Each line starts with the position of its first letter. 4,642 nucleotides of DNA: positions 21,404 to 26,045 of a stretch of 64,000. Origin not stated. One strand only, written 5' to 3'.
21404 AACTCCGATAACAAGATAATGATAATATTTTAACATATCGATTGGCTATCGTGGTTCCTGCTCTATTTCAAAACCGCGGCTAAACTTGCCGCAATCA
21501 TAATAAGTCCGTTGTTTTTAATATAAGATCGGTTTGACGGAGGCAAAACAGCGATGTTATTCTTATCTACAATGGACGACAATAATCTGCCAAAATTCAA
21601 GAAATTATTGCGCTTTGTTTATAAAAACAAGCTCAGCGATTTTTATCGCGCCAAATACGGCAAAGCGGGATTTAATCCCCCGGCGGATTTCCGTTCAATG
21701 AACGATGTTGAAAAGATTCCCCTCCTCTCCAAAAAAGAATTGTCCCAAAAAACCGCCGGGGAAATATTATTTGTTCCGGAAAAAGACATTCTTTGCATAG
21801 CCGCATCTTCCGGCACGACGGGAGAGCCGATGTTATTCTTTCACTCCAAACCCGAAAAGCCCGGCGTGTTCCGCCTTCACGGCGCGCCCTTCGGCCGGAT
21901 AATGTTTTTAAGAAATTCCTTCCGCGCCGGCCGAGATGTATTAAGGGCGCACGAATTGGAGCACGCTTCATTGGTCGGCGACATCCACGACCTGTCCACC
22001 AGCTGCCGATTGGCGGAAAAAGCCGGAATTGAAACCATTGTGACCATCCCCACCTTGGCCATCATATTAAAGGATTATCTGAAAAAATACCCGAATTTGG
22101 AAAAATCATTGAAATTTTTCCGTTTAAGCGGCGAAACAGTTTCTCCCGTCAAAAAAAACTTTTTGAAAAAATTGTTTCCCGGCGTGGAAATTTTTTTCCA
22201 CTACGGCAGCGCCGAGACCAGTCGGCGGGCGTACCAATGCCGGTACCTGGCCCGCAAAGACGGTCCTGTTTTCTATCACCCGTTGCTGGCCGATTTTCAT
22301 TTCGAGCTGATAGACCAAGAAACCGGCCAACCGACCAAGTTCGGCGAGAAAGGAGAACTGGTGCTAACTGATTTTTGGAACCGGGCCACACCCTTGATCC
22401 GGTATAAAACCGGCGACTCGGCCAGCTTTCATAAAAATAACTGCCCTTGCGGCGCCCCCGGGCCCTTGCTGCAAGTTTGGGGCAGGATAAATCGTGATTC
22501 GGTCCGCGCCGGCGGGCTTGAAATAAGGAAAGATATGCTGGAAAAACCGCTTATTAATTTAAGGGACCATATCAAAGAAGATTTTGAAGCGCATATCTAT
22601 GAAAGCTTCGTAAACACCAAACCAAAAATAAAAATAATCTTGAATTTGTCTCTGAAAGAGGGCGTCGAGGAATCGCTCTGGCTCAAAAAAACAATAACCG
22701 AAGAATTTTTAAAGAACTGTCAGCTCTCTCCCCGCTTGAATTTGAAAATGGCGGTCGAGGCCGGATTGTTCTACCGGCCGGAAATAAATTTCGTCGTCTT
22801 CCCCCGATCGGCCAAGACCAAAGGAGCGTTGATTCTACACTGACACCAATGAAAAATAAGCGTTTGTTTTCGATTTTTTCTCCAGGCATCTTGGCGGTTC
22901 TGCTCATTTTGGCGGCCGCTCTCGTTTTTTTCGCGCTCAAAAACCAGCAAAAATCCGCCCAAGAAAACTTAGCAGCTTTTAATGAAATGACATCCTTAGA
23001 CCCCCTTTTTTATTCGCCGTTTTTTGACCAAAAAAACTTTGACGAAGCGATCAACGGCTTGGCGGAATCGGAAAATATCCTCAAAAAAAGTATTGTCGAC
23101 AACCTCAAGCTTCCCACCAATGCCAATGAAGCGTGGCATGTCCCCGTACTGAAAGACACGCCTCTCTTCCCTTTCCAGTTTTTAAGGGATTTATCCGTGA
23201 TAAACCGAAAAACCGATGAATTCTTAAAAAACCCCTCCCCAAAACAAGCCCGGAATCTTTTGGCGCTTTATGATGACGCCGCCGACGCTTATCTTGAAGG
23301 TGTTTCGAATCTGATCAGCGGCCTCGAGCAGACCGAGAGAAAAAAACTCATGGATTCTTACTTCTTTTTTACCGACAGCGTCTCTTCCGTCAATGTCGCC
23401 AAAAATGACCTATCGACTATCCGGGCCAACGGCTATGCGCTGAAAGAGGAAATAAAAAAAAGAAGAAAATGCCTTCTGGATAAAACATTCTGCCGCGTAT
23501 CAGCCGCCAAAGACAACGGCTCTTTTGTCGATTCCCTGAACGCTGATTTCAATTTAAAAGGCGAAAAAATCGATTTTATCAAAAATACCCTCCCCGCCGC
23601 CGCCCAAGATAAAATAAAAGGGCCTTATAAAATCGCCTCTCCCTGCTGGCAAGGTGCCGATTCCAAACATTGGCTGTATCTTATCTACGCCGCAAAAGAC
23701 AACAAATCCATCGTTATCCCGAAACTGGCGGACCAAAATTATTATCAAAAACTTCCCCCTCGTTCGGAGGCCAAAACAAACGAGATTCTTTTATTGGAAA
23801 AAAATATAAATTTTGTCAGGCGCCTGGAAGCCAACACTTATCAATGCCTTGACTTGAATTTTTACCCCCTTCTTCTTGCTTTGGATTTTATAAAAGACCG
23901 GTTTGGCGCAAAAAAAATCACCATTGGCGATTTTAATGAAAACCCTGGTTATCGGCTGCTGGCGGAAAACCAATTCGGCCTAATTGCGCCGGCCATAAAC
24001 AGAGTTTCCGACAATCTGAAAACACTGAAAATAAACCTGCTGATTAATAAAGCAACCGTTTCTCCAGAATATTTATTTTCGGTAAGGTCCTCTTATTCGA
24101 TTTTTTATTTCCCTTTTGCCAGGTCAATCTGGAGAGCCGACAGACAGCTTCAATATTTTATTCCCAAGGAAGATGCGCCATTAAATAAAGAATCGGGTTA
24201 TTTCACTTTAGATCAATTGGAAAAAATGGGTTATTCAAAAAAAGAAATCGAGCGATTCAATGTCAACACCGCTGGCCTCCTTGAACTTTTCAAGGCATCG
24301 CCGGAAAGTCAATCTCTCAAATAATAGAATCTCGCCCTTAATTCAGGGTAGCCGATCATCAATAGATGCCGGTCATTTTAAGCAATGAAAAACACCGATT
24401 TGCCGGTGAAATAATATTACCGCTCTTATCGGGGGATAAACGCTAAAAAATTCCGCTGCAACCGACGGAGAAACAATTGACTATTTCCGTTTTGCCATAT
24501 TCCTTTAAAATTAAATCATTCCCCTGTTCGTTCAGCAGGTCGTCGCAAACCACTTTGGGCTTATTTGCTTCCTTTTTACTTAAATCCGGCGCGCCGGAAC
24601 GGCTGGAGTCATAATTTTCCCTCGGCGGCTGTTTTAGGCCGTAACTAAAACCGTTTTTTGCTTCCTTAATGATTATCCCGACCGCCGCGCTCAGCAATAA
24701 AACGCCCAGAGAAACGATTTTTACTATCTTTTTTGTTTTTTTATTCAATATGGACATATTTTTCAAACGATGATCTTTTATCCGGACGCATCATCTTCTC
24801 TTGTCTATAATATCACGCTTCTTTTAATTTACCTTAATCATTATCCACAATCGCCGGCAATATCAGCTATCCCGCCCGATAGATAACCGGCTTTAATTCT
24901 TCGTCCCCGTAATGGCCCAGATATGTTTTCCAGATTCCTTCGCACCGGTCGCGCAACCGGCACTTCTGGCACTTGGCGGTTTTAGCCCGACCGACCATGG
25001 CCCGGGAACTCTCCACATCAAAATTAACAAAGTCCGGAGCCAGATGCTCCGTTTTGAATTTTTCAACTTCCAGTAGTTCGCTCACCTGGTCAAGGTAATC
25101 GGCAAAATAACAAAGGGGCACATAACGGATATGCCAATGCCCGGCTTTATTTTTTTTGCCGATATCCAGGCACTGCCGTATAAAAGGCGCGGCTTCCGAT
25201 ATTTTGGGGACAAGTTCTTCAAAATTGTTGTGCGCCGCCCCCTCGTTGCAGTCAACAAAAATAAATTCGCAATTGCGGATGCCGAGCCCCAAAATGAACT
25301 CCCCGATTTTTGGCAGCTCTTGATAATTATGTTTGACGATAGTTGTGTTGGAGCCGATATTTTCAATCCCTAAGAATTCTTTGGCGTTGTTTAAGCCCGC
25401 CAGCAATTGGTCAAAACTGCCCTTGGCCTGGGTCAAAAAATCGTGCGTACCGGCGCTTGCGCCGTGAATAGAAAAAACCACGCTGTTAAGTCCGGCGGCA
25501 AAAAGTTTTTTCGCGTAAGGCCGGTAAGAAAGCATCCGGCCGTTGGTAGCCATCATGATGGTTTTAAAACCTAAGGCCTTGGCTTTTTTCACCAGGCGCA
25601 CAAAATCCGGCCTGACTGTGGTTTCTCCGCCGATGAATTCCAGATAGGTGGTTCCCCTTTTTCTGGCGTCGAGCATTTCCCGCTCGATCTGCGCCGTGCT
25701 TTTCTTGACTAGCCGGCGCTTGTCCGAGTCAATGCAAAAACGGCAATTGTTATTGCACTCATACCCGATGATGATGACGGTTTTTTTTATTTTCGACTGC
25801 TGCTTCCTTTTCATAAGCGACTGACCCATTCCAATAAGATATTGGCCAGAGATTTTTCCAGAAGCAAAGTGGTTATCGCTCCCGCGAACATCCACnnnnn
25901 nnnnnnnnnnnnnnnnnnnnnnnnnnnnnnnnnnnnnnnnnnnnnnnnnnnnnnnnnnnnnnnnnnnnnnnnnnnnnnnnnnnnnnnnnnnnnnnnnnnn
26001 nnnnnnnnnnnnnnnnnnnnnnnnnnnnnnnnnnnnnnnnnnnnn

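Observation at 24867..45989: Tandem array of eleven paralogous twitch/SPASM-like radical SAM genes in about 21 kb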

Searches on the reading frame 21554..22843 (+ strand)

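Call 14: search_protein_families(library=ncbifam, proteins=[window:21554-22843:+], max_evalue=0.01)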
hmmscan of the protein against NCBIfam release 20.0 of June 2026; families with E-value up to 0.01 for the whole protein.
window:21554-22843:+ (429 aa): 8 families
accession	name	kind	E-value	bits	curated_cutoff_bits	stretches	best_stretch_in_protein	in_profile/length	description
NF045666.1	DVU1553_fam_AMP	equivalog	7.2e-35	120.6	300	2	139-307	163-325/331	DVU_1553 family AMP-dependent CoA ligase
NF041878.1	paak_haloarch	equivalog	9.3e-24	83.8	700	2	247-301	259-313/427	phenylacetate--CoA ligase PaaK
NF053551.1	FlxY_rubin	equivalog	4.9e-23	81.5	520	2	210-397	227-399/424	flexirubin biosynthesis putative acyl-CoA ligase FlxY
TIGR02155.1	PA_CoA_ligase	equivalog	3.7e-21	75.1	646.3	2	14-94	15-92/422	phenylacetate--CoA ligase PaaK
TIGR03335.1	F390_ftsA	equivalog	9.7e-12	44.3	458.7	2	183-406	203-417/445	coenzyme F390 synthetase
NF041217.1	BagE_FevW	exception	4.2e-10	39.2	800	1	185-314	193-313/424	bagremycin/ferroverdin synthetase BagE/FevW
TIGR01733.1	AA-adenyl-dom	subfamily_domain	1.3e-05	24.2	317.4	1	153-271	207-324/409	amino acid adenylation domain-containing protein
TIGR03098.1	ligase_PEP_1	hypoth_equivalog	0.0019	16.8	592.35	1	152-228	245-320/517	acyl-CoA ligase (AMP-forming), exosortase A system-associated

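Call 35: search_protein_families(library=pfam, proteins=[window:21554-22843:+], max_evalue=0.001)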
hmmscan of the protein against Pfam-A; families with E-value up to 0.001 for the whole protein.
window:21554-22843:+ (429 aa): 1 family
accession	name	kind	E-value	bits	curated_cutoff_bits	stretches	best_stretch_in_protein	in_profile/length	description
PF00501.34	AMP-binding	-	2.4e-10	40.2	29.9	1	151-271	249-374/384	AMP-binding enzyme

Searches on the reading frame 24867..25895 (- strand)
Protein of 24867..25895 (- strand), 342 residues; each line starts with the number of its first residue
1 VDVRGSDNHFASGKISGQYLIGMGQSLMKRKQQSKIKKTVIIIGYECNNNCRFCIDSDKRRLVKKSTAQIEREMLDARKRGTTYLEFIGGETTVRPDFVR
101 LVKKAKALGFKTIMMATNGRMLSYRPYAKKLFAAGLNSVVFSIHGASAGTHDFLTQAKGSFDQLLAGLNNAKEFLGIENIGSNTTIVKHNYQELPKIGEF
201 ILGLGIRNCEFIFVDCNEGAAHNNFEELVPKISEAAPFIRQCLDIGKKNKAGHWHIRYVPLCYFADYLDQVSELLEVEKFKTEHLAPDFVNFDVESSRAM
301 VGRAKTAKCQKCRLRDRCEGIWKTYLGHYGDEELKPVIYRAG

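Call 5: search_protein_families(library=pfam, proteins=[window:24867-25895:-], max_evalue=0.01)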
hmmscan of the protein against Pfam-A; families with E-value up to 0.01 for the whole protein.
window:24867-25895:- (342 aa): 2 families
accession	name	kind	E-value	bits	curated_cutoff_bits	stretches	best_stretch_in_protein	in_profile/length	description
PF04055.27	Radical_SAM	-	2.9e-22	80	29.5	1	41-200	1-165/166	Radical SAM superfamily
PF00702.32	Hydrolase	-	0.0082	17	26.4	0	78-131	85-135/191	haloacid dehalogenase-like hydrolase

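Call 7: search_protein_families(library=ncbifam, proteins=[window:24867-25895:-], max_evalue=0.001)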
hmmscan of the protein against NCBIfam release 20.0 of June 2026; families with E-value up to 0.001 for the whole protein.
window:24867-25895:- (342 aa): 46 families (the best 25 are shown)
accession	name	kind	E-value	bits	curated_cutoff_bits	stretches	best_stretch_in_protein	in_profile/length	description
NF038332.1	rSAM_rare_HxsC4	exception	2.8e-48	164.8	500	1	31-337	8-335/335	radical SAM protein HxsC4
TIGR03977.1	rSAM_pair_HxsC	equivalog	7e-24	84.2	267.9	1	34-268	22-257/292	His-Xaa-Ser system radical SAM maturase HxsC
TIGR04466.1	rSAM_BlsE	equivalog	9.6e-22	77.8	400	1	41-214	7-175/327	cytosylglucuronate decarboxylase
TIGR02668.1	moaA_archaeal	equivalog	1.1e-21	77.1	325.25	1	35-233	8-204/303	GTP 3',8-cyclase MoaA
NF001199.0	PRK00164.2-1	equivalog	2.5e-19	69.6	231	1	31-201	6-175/308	GTP 3',8-cyclase MoaA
NF045574.1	sacti_mat_StsB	exception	1.2e-17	63.9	625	1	29-212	88-267/466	StsB family radical SAM/SPASM domain sactipeptide maturase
TIGR04545.1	rSAM_ahbD_hemeb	equivalog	1.8e-17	63.8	500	1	45-223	8-183/339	heme b synthase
TIGR02666.1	moaA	equivalog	2.6e-17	62.8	284.05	1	43-225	16-206/336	GTP 3',8-cyclase MoaA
TIGR04055.1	rSAM_NirJ2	equivalog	7.8e-17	61.8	500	1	46-226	9-185/326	putative heme d1 biosynthesis radical SAM protein NirJ2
TIGR02109.1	PQQ_syn_pqqE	equivalog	9.9e-17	60.9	381.35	1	42-267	12-233/358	pyrroloquinoline quinone biosynthesis protein PqqE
TIGR04347.1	pseudo_SAM_Halo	equivalog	5.2e-16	58.9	525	1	36-249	35-245/390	TIGR04347 family pseudo-SAM/SPASM protein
TIGR04051.1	rSAM_NirJ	equivalog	6.6e-16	58.2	515.45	1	46-201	11-163/354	heme d1 biosynthesis radical SAM protein NirJ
TIGR04054.1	rSAM_NirJ1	equivalog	8.2e-16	57.6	650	1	43-209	42-206/387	putative heme d1 biosynthesis radical SAM protein NirJ1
TIGR04546.1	rSAM_ahbC_deAc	equivalog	9.5e-16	57.6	650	1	32-206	32-205/390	12,18-didecarboxysiroheme deacetylase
NF045646.2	rSAM_Se_TrsS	equivalog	1.7e-15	56.5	490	1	39-157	88-209/441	radical SAM (seleno)protein TrsS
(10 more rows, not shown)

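Call 60: search_protein_families(library=padloc, proteins=[window:24867-25772:-], max_evalue=0.001)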
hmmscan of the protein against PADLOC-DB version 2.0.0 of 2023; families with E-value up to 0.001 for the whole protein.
window:24867-25772:- (301 aa): 3 families
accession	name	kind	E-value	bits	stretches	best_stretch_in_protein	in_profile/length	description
PDLC02903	pVip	-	1.5e-14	52.1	1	4-152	8-152/257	Viperins not associated with kinases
PDLC02904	pVip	-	1.2e-13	49.1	1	5-152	12-156/262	Viperins associated with kinases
PDLC02905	pVip-kinase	-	0.00077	16.8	0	5-82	191-273/474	Viperin-kinase fusion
